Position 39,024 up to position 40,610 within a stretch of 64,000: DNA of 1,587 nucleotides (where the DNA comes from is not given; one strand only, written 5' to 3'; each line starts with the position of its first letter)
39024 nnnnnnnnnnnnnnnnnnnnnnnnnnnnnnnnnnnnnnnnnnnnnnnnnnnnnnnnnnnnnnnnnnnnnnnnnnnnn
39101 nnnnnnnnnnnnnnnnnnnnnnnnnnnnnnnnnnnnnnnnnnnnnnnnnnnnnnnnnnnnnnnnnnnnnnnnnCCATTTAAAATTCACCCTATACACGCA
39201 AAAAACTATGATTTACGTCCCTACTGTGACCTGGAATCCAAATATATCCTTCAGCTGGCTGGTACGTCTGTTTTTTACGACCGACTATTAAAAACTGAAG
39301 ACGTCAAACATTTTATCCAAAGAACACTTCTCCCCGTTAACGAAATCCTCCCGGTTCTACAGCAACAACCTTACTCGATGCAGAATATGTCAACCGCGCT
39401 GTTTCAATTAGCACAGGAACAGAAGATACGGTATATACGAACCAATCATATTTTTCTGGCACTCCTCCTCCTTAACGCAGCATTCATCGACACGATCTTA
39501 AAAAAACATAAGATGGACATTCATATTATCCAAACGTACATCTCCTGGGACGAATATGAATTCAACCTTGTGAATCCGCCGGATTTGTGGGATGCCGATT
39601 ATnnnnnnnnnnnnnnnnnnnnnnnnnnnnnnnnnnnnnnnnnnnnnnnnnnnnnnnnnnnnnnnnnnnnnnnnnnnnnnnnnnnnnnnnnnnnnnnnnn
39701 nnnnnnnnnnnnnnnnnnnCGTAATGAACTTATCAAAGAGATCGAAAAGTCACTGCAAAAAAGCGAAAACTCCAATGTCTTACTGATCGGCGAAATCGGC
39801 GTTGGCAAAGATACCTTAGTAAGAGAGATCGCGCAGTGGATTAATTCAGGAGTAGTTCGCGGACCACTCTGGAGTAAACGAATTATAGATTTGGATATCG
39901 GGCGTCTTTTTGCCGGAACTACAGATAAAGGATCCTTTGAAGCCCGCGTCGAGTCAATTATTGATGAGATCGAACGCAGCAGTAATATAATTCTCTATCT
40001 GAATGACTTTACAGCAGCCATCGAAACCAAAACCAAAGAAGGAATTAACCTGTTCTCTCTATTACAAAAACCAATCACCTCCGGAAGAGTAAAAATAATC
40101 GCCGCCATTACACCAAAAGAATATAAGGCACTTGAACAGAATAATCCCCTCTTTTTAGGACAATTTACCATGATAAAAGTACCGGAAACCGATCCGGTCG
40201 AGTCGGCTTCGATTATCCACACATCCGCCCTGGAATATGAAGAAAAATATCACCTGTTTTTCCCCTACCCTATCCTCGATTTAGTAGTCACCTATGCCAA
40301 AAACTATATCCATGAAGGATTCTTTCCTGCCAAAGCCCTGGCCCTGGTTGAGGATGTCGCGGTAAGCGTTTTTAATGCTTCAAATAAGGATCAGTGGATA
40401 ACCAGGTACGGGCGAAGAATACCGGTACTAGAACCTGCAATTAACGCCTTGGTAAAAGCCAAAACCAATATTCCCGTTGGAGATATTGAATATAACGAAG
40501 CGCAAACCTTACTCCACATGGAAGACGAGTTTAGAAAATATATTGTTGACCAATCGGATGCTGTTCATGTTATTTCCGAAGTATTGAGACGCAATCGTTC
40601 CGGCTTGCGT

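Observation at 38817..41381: Membrane-anchored Clp/Hsp100-like unfoldase with a dead first ATPase ring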

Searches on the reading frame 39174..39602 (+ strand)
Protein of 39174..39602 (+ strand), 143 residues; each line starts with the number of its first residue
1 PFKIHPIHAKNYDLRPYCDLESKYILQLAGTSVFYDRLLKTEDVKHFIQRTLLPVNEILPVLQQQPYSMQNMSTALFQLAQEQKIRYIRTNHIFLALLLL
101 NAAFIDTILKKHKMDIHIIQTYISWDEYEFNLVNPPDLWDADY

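Call 74: predict_structure(alignment_id=A4)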
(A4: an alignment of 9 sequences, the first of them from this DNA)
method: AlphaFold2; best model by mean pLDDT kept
length: 143 residues; sequences in the alignment: 9
mean_pLDDT: 86.9   pTM: 0.84
mean pLDDT of the five models: 86.9, 86.3, 86.0, 65.1, 64.3
residues with pLDDT >= 90: 70; 70-90: 65; 50-70: 8; < 50: 0
segments of 3 or more residues with pLDDT < 50: none
pLDDT, mean of each block of 10 residues (from residue 1): 73 86 90 91 93 92 84 90 88 94 92 90 89 76 54
secondary structure, 60 per line:
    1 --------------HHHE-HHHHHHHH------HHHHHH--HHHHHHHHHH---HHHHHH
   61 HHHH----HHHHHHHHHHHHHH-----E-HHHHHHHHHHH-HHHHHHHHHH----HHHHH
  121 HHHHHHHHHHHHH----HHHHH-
elements in order: H20-27 H34-39 H42-51 H55-64 H69-82 H90-100 H102-111 H116-133 H138-142
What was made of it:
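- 39231..39572 (+): Divergent Clp_N-like domain (aa about 139-252), made of eight helices. The domain model has pLDDT 86.9 (call 74).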

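Call 76: fold_search(model_id=the predicted structure, library=pdb)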
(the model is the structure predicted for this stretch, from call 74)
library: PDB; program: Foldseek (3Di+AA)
matches with E <= 10: 66; with E <= 0.001: 0
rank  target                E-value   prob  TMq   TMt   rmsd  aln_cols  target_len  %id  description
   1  4xbi_B                2.3e-01  0.99  0.53  0.23   4.2       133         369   14  Structure Of A Malarial Protein Involved in Proteostasis (released 2015-07-29)
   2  5u2l                  2.5e-01  0.85  0.40  0.39   5.7       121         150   21  Crystal structure of the Hsp104 N-terminal domain from Candida albicans (released 2017-04-19)
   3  4xbi_A                2.6e-01  0.87  0.43  0.19   7.6       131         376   17  Structure Of A Malarial Protein Involved in Proteostasis (released 2015-07-29)
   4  5u2u_C                3.7e-01  0.54  0.36  0.33   9.5       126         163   19  Crystal structure of the Hsp104 N-terminal domain from Saccharomyces cerevisiae (released 2017-04-19)
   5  6pbs_B                5.1e-01  0.95  0.51  0.51   4.9       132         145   12  Structure of ClpC1-NTD in complex with Ecumicin (released 2020-05-13)
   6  4hh6_A                5.7e-01  0.80  0.44  0.41   4.7       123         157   17  Peptide from EAEC T6SS Sci1 SciI protein (released 2013-11-20)
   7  6pbs_G                6.3e-01  0.72  0.46  0.45   7.4       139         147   14  Structure of ClpC1-NTD in complex with Ecumicin (released 2020-05-13)
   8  1r6o_B                6.6e-01  0.89  0.50  0.50   5.3       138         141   12  ATP-dependent Clp protease ATP-binding subunit clpA/ATP-dependent Clp protease adaptor protein clpS (released 2005-02-15)
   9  5wbw_D                6.6e-01  0.77  0.45  0.23   4.9       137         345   20  Yeast Hsp104 fragment 1-360 (released 2018-01-03)
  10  3wdd_A                7.4e-01  0.87  0.51  0.50   4.9       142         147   10  Mutant N-terminal domain of Mycobacterium tuberculosis ClpC1, F2Y, bound to Cyclomarin A (released 2013-09-18)
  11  5u2u_B                7.4e-01  0.80  0.48  0.45   4.9       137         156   20  Crystal structure of the Hsp104 N-terminal domain from Saccharomyces cerevisiae (released 2017-04-19)
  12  8b3s_Z                7.8e-01  0.87  0.50  0.49   5.0       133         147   13  Structure of YjbA in complex with ClpC N-terminal Domain (released 2023-12-27)
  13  3fh2                  8.2e-01  0.89  0.52  0.51   4.8       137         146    9  The crystal structure of the PROBABLE ATP-DEPENDENT PROTEASE (HEAT SHOCK PROTEIN) from Corynebacterium glutamicum (released 2008-12-23)
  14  3wdc_A                8.6e-01  0.54  0.43  0.42   7.3       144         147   10  N-terminal domain of Mycobacterium tuberculosis ClpC1 bound to Cyclomarin A (released 2013-09-18)
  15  3fes_C                9.1e-01  0.51  0.40  0.41   8.5       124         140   11  Crystal Structure of the ATP-dependent Clp Protease ClpC from Clostridium difficile (released 2008-12-16)
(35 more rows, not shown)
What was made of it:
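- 39231..39572 (+): Nearly all top Foldseek hits are Clp/Hsp100 N-domains, at TM about 0.5 and E >= 0.2 (call 76).
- On Clp/Hsp100 class I (two-ring AAA+): Nearly all top Foldseek hits to the isolated model are Clp N-domains, at TM about 0.5 and weak E-values (call 76).
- Checked: Nearly all top Foldseek hits to the isolated domain model are Clp/Hsp100 N-domains, at TM about 0.5 and weak E-values (call 76).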

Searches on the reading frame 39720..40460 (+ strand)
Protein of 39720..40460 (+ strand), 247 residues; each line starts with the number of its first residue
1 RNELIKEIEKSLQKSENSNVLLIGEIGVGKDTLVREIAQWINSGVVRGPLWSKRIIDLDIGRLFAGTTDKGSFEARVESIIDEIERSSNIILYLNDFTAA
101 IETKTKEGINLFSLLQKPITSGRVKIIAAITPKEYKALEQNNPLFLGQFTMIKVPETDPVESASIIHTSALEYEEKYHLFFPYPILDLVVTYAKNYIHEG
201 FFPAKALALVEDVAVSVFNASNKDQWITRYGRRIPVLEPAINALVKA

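Call 12: search_protein_families(library=pfam, proteins=[window:39720-40460:+], max_evalue=10)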
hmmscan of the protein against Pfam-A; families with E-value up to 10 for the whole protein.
window:39720-40460:+ (247 aa): 17 families
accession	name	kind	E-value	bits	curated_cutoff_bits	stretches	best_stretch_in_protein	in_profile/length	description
PF17871.7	AAA_lid_9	-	0.00016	22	22.8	1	161-223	4-66/104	AAA lid domain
PF00004.35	AAA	-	0.00017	22.5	21.2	1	20-108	1-81/131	ATPase family associated with various cellular activities (AAA)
PF05673.19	DUF815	-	0.0012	18.5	23.8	1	2-42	38-78/249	Protein of unknown function (DUF815)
PF02367.23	TsaE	-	0.0016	18.9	26.6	1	5-43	11-47/128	Threonylcarbamoyl adenosine biosynthesis protein TsaE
PF01637.24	ATPase_2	-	0.0028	17.9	33.2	1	1-41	4-44/225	ATPase domain predominantly from Archaea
PF07728.20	AAA_5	-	0.0032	17.9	22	1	19-43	1-26/139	AAA domain (dynein-related subfamily)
PF00158.32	Sigma54_activat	-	0.0035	17.5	20.2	1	4-52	11-55/168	Sigma-54 interaction domain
PF13401.12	AAA_22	-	0.0066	17.2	27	1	16-97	4-93/130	AAA domain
PF13191.12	AAA_16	-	0.0078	17.2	32.6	1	6-41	10-48/167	AAA ATPase domain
PF20720.3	nSTAND3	-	0.012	15.7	27.2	1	15-43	15-43/155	Novel STAND NTPase 3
PF25199.1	nSTAND_NTPase5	-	0.024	14.9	34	1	3-55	27-79/145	Novel STAND NTPase 5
PF14532.12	Sigma54_activ_2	-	0.034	14.8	25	1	4-39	6-43/138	Sigma-54 interaction domain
PF00493.29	MCM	-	0.096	12.2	23.3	1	7-45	47-85/224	MCM P-loop domain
PF03193.22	RsgA_GTPase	-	0.097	12.9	30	1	5-39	97-128/174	RsgA GTPase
PF13555.12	AAA_29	-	0.11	12.7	27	1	15-34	20-39/61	P-loop containing region of AAA domain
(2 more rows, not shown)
